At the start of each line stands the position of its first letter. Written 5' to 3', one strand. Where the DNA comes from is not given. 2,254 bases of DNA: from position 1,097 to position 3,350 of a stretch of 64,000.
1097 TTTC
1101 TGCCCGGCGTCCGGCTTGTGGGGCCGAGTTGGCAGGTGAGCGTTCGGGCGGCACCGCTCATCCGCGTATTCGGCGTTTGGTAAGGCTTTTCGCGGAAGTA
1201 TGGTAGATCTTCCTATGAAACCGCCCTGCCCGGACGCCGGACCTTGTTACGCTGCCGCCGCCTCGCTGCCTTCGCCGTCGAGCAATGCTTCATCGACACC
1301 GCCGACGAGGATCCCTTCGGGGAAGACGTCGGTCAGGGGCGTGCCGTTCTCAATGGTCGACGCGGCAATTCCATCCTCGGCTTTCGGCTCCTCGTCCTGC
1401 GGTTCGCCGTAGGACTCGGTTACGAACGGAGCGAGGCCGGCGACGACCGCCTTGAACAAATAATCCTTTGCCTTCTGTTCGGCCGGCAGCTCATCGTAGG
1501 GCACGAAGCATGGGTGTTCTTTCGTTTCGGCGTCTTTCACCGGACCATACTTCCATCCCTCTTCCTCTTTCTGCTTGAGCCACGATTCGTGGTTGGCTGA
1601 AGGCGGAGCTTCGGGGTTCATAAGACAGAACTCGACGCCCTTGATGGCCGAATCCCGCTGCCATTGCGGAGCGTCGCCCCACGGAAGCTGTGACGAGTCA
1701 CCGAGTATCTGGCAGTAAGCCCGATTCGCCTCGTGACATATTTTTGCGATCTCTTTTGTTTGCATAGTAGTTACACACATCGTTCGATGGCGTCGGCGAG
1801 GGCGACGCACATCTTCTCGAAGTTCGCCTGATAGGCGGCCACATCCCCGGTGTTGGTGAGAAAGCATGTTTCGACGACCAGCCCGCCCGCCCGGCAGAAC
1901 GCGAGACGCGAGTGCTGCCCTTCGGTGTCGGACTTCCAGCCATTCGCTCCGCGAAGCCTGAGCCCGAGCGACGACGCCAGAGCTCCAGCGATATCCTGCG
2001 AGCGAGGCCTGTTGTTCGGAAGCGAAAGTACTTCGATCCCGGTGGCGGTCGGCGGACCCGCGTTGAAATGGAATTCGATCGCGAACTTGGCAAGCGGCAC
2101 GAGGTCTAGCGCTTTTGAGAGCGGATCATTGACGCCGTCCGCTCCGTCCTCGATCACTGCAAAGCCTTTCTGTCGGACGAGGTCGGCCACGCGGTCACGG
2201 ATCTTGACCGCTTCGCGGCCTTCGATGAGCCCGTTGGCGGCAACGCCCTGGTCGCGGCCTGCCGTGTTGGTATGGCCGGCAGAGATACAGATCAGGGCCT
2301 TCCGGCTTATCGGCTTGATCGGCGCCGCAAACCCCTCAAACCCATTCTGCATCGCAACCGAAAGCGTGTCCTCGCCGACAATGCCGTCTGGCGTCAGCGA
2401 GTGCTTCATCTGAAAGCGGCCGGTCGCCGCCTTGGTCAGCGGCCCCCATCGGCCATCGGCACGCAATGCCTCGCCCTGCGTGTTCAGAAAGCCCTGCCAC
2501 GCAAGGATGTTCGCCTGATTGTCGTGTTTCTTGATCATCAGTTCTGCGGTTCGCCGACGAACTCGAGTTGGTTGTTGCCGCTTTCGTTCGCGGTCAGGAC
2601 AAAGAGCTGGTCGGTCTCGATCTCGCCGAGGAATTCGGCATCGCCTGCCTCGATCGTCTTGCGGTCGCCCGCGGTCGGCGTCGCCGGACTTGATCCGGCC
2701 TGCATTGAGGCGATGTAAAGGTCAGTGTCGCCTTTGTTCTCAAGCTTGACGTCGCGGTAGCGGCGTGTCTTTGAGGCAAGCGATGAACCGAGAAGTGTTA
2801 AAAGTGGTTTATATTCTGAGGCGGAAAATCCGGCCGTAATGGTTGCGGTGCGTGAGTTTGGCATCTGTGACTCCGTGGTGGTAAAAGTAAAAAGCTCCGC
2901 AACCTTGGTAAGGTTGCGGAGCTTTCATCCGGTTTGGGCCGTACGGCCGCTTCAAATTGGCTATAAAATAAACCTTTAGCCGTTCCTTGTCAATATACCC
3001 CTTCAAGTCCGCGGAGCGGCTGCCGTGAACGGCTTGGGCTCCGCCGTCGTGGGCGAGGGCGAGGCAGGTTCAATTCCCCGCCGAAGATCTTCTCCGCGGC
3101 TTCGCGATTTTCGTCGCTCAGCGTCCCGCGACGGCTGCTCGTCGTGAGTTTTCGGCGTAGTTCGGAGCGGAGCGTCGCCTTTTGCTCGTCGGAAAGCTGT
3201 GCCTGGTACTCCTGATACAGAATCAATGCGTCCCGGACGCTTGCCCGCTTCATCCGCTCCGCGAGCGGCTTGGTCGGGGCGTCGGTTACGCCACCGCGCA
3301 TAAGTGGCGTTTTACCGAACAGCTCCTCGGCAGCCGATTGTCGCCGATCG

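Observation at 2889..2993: Three-copy promoter + conserved leader + terminator cassette gating all late operons (copy 1, lysis): candidate undescribed antitermination/attenuation system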

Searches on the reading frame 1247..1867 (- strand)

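Call 13: search_protein_families(library=phrogs, proteins=[window:1247-1867:-], max_evalue=0.001)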
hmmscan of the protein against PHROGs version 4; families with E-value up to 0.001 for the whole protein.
window:1247-1867:- (206 aa): 4 families
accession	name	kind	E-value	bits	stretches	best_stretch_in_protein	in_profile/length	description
phrog_5154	-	unknown function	3.2e-46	159.3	1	29-147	141-259/454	-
phrog_18865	-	unknown function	5.6e-45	154.6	1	37-145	74-181/183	-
phrog_11782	-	unknown function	8.9e-39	134.7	1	36-145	2-111/290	-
phrog_4435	-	unknown function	1.3e-14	55.6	1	39-143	189-249/252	-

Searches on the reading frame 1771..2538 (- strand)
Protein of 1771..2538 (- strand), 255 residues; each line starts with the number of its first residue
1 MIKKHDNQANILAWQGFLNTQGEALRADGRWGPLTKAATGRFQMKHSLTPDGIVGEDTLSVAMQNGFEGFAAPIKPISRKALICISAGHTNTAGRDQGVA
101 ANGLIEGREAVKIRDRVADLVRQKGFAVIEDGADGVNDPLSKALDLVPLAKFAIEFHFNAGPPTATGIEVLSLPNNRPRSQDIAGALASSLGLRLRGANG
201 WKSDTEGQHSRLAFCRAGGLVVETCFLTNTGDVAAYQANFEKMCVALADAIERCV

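Call 13: search_protein_families(library=phrogs, proteins=[window:1771-2538:-], max_evalue=0.001)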
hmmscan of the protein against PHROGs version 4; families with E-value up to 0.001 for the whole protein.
window:1771-2538:- (255 aa): 8 families
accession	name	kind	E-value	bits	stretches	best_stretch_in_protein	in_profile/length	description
phrog_435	-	lysis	4.1e-35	122.8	1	75-251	107-281/556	endolysin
phrog_2649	-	lysis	1.3e-09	39.3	1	2-60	175-233/261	endolysin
phrog_489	-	lysis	6.7e-08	32.8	1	79-252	163-349/459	endolysin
phrog_1224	-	head and packaging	1.6e-07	31.9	1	3-62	5-64/438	endolysin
phrog_1493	-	lysis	3.4e-07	30.8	1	6-60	245-303/394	endolysin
phrog_2742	-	lysis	4.2e-07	30.7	1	83-251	4-177/318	endolysin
phrog_6707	-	lysis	2.5e-05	24.3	1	20-120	197-300/311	endolysin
phrog_1512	-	lysis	9.9e-05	23.5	1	14-67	194-247/314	endolysin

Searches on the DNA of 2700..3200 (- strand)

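Call 7: search_dna_similar(query=window:2700-3200:-, collection=phages, mode=distant, max_rows=30)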
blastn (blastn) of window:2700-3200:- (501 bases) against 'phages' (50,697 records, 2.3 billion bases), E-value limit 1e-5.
No match.

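Call 9: search_rna_families(source=window, start=2850, end=3010, threshold=evalue, max_evalue=10)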
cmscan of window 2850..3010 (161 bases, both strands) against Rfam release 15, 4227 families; matches with E-value up to 10: 23.
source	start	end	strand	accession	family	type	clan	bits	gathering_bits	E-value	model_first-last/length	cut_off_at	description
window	2888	2984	-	RF02232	sX13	Gene; sRNA;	-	25.8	50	0.0021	1-115/115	no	Xanthomonadaceae sRNA sX13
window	2886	2930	-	RF03694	mir-266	Gene; miRNA;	-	21.1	80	0.049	1-83/83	no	mir-266 microRNA precursor family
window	2888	2928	-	RF04001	mir-7918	Gene; miRNA;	-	20.9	80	0.024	1-58/58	no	mir-7918 microRNA precursor family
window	2883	2924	-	RF02371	PyrG_leader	Cis-reg; leader;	-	20.3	65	1.1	38-78/78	no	PyrG leader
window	2889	2927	-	RF00931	mir-879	Gene; miRNA;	-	20.1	90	0.049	1-74/74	no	mir-879 microRNA precursor family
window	2886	3010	-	RF00515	PyrR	Cis-reg;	-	19.6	54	0.9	26-115/115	5'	PyrR binding site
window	2889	2928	+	RF04001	mir-7918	Gene; miRNA;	-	19.3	80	0.066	1-58/58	no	mir-7918 microRNA precursor family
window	2881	2928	-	RF00489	ctRNA_p42d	Gene; antisense;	-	18.4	50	0.097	1-46/46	no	ctRNA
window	2889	3007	-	RF04315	manA-II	Cis-reg;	-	17.4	100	0.59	1-147/147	no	manA_II ncRNA motif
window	2893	2921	-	RF03697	mir-722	Gene; miRNA;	-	17.1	81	0.66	1-67/67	no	mir-722 microRNA precursor family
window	2886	2923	-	RF00110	RybB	Gene; sRNA;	-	16.7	40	0.24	32-79/79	no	RybB RNA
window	2891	2962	-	RF01393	isrJ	Gene; sRNA;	-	15.6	37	0.86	1-75/75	no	isrJ Hfq binding RNA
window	2857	2925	+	RF02495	ohsC_RNA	Gene; antitoxin;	-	15.3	50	4.8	1-77/77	no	Oppression of Hydrophobic ORF by sRNA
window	2889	2944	-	RF02589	Spy779816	Gene; sRNA;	-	14.4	67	5.7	1-88/88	no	S. pyogenes small RNA 779816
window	2898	2918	+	RF03885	mir-4178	Gene; miRNA;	-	14.3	90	3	1-60/60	no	mir-4178 microRNA precursor family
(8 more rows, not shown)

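Call 51: build_rna_model(alignment_id=A2, structure=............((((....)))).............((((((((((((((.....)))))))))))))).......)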
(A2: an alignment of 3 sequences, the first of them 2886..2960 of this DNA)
Model R1 built from alignment A2 (3 sequences, 77 columns); structure: as given.
model positions 75; base pairs 18; branch points 1; effective number of sequences 1.41; information 0.754 bits per position. Calibrated on 0.2 Mb of random sequence (short: E-values are rough).
structure used (alignment columns):
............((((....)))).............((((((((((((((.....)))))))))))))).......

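Call 61: search_with_rna_model(model_id=R1, sources=[L010, L011, L012, L013, L014, L015, L016, L007], max_evalue=10, show_alignments=4)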
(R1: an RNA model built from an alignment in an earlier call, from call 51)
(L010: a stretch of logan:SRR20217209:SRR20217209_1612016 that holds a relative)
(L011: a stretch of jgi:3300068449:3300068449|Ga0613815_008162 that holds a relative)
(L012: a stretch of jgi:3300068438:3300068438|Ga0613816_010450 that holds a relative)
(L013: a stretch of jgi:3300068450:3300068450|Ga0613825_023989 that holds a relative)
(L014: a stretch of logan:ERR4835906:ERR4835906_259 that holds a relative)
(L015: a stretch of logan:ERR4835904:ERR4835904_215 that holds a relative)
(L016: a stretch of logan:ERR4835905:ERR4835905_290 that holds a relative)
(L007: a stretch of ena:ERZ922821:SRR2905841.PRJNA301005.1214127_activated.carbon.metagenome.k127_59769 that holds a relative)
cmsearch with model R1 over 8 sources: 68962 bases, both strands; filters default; matches with E-value up to 10: 4.
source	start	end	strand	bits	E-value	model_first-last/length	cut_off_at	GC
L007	3544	3619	+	98.2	9.5e-29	1-75/75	no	0.55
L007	3581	3615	-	24.2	1.9e-05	36-69/75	no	0.57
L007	1091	1155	+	11.6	0.17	1-75/75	no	0.49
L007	11146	11219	-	9.8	0.62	1-75/75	no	0.62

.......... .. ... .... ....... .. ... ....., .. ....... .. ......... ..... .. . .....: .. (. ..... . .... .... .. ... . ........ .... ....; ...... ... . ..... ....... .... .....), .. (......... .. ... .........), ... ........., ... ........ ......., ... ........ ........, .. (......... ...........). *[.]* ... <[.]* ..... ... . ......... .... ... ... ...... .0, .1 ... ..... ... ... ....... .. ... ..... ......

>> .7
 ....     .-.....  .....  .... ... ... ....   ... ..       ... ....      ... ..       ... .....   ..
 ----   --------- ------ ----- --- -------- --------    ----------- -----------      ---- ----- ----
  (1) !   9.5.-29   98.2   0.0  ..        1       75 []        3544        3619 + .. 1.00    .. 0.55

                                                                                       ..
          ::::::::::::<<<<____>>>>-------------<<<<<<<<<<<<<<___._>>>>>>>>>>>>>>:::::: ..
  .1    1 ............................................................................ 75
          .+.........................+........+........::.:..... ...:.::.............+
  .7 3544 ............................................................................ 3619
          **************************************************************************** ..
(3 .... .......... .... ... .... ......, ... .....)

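Call 81: search_with_rna_model(model_id=R1, sources=[L023, L020], max_evalue=10)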
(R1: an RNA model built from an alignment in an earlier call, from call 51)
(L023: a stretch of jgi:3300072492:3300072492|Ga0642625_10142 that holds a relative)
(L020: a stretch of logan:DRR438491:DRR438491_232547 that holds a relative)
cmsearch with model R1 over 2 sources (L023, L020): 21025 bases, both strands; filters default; matches with E-value up to 10: 1.
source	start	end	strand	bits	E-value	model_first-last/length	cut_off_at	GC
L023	8963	9040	+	18.1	0.00046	1-75/75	no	0.59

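Call 104: search_with_rna_model(model_id=R1, sources=[L024, L025, L026, L021, L022], max_evalue=10)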
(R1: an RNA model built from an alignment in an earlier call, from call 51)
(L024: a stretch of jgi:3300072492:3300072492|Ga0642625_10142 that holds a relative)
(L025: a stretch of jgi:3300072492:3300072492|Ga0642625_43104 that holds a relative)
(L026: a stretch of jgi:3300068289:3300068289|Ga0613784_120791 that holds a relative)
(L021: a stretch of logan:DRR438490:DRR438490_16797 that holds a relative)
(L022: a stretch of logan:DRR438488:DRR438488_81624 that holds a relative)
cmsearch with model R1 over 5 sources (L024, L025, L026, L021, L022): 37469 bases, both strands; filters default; matches with E-value up to 10: 1.
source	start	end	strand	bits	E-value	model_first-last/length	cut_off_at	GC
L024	6029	6106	+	18.1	0.00083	1-75/75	no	0.59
